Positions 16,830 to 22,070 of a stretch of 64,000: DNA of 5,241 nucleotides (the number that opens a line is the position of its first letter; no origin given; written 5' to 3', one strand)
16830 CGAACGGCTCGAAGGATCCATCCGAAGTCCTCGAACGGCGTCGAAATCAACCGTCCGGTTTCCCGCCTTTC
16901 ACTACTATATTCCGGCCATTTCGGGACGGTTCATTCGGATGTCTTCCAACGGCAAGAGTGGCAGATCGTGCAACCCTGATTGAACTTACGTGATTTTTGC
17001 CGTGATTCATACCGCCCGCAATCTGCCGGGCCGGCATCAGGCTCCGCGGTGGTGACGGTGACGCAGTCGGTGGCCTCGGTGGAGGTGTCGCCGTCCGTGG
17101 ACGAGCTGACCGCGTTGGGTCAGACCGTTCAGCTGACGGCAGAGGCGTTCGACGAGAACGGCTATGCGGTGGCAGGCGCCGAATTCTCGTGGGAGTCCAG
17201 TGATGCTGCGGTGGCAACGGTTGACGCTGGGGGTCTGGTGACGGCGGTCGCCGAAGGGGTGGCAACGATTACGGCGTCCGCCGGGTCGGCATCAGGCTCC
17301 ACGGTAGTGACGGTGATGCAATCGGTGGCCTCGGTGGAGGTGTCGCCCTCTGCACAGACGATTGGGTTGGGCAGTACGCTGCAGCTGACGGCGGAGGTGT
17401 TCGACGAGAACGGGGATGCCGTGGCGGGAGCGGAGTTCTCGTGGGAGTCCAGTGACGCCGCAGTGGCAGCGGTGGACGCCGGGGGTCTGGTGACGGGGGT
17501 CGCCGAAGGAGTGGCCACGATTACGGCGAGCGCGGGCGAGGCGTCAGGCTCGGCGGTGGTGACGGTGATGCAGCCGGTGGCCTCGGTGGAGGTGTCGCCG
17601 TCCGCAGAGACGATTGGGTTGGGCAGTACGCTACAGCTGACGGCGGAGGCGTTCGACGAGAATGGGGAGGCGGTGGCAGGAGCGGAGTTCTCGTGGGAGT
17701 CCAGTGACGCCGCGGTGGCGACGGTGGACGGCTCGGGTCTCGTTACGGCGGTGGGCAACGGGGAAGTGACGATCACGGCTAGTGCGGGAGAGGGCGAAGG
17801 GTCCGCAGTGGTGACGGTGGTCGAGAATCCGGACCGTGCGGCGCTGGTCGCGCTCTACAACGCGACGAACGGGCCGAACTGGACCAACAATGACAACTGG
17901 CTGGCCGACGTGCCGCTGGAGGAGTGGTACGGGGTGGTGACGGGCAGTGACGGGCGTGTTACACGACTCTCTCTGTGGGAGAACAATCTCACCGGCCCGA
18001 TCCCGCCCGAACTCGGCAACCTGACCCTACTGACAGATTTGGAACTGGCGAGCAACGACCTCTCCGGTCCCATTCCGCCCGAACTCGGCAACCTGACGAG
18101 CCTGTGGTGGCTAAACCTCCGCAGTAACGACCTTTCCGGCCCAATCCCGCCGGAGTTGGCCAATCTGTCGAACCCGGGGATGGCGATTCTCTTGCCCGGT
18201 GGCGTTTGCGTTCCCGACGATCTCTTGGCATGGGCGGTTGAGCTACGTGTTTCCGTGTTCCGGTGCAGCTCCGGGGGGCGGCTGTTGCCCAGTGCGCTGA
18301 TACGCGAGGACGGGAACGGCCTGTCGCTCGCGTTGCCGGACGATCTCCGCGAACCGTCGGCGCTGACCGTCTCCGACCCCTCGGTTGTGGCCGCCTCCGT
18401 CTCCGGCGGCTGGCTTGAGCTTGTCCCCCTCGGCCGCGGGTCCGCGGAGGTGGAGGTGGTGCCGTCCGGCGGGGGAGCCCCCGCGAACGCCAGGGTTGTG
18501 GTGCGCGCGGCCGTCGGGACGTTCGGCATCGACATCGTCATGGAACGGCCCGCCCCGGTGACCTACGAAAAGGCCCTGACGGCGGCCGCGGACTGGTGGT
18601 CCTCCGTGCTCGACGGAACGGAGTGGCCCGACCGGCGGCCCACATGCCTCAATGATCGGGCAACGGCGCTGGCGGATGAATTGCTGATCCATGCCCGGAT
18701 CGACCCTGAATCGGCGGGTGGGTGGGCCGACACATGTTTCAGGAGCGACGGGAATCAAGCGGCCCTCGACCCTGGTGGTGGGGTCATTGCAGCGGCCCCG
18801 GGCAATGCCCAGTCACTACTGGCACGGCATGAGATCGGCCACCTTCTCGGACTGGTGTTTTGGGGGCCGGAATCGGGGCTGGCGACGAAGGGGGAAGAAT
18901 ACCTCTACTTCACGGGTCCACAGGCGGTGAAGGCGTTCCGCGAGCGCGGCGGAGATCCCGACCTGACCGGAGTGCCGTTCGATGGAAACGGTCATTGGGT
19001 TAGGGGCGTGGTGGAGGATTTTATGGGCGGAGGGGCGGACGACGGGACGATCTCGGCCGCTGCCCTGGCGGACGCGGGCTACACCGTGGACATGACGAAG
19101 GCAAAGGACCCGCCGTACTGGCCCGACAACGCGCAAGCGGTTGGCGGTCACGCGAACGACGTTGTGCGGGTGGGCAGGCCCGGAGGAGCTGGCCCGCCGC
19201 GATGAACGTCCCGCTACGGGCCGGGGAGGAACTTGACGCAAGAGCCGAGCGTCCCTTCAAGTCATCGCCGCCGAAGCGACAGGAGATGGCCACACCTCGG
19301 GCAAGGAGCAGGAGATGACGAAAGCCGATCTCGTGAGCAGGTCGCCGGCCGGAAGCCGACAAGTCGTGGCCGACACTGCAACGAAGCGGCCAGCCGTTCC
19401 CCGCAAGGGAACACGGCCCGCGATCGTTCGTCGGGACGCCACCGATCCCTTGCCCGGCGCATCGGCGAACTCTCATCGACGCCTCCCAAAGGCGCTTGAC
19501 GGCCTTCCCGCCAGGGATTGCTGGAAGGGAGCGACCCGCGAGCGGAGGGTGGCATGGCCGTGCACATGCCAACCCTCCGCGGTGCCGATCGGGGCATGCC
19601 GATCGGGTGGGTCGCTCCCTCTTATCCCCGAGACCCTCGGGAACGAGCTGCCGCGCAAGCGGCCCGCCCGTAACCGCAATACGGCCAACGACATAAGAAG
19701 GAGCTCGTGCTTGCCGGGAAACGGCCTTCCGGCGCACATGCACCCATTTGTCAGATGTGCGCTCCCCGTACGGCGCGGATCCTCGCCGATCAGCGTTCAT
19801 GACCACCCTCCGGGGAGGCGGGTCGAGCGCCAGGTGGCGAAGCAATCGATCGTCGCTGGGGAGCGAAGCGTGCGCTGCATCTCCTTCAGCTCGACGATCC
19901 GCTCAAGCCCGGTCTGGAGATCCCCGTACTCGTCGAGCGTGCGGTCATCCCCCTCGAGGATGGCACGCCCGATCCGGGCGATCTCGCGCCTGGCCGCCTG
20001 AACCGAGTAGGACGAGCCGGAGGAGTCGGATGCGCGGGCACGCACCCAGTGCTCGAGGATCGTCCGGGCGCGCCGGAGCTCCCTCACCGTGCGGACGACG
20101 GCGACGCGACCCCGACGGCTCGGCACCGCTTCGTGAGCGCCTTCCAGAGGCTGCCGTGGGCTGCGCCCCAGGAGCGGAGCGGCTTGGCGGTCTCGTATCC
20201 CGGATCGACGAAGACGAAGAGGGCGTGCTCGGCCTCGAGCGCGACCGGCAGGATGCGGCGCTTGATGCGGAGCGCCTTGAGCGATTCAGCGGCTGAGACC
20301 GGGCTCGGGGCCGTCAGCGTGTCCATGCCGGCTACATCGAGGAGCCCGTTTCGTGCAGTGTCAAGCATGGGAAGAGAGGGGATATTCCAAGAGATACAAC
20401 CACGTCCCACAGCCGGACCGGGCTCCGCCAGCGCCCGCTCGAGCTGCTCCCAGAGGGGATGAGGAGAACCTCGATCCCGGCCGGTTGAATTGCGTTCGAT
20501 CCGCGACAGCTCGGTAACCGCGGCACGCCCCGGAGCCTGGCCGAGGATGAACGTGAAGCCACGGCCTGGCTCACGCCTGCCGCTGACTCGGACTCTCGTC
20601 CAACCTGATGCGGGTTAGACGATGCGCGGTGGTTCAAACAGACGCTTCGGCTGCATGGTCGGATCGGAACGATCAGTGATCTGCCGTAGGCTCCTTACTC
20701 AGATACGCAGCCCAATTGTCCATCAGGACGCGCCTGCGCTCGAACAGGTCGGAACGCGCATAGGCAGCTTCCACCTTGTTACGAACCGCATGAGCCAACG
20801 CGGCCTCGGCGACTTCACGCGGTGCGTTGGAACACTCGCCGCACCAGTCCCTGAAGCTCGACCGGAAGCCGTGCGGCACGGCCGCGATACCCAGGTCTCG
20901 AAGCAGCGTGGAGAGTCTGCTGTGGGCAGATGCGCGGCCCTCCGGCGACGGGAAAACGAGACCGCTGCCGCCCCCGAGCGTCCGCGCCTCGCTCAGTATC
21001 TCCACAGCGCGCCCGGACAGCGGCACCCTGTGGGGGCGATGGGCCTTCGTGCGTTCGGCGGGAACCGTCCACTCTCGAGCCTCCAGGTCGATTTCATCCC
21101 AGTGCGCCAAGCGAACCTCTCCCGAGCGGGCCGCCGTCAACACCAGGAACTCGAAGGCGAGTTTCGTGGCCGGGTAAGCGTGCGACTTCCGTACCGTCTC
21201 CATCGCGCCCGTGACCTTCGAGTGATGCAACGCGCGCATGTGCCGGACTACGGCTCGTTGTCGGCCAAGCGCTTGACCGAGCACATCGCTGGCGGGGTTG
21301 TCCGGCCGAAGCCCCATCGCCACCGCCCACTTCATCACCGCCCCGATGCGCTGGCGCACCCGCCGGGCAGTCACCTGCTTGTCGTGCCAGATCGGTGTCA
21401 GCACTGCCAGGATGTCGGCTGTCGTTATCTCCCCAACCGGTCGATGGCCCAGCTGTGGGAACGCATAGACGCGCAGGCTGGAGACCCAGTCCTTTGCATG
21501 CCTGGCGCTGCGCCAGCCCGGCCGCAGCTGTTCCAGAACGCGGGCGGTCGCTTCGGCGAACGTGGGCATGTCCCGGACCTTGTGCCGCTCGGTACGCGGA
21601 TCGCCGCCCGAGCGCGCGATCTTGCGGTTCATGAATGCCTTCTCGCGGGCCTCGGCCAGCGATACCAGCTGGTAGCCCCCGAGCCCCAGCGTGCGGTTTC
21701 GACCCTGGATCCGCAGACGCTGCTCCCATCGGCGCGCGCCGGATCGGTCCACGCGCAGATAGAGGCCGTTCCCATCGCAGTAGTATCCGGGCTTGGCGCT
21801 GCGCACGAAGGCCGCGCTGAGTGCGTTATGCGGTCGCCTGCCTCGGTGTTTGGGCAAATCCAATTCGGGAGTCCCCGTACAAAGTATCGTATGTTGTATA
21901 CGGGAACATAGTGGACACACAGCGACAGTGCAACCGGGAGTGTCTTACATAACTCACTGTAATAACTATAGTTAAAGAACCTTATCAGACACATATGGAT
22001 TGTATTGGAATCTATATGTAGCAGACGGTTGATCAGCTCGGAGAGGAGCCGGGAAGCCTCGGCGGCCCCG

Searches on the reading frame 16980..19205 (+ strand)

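Call 22: search_protein_families(library=pfam, proteins=[window:16980-19205:+], max_evalue=0.01)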
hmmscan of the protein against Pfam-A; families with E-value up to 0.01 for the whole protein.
window:16980-19205:+ (741 aa): 5 families
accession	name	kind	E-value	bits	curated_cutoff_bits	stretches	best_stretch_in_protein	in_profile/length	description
PF02368.24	Big_2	-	5.1e-36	122.9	22.8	3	199-280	1-79/79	Bacterial Ig-like domain (group 2)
PF22359.2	Big-like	-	1.1e-14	54.8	27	2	71-112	5-46/48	Bacterial Ig-like domain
PF00560.39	LRR_1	-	1.4e-08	33.7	20.6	0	374-396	1-23/23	Leucine Rich Repeat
PF02369.22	Big_1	-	3e-06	27.7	34.9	0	132-196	17-80/93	Bacterial Ig-like domain (group 1)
PF13855.12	LRR_8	-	9e-06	25.8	27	1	326-385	2-61/61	Leucine rich repeat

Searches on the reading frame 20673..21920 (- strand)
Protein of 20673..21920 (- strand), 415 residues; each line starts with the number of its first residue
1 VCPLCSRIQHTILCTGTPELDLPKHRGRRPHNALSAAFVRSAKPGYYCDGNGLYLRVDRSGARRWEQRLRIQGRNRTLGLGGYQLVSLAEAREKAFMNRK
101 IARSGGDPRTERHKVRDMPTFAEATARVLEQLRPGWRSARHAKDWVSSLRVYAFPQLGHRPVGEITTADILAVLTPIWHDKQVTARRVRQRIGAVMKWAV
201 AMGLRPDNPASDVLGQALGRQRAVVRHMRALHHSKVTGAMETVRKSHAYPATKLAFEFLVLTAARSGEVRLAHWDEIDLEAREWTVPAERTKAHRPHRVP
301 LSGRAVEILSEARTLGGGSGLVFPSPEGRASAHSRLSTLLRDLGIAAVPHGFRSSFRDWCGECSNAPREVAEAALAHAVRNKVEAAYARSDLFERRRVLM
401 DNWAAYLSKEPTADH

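Call 22: search_protein_families(library=pfam, proteins=[window:20673-21920:-], max_evalue=0.01)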
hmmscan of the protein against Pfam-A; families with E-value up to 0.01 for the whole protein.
window:20673-21920:- (415 aa): 3 families
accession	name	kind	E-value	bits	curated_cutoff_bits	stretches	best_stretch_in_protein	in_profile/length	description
PF22022.2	Phage_int_M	-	4.8e-28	97.7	27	1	121-215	1-95/96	Phage integrase central domain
PF13356.12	Arm-DNA-bind_3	-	3.4e-17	62.8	27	1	34-114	1-82/83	Arm DNA-binding domain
PF00589.27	Phage_integrase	-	2e-13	50.9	27.1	1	231-391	3-169/172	Phage integrase family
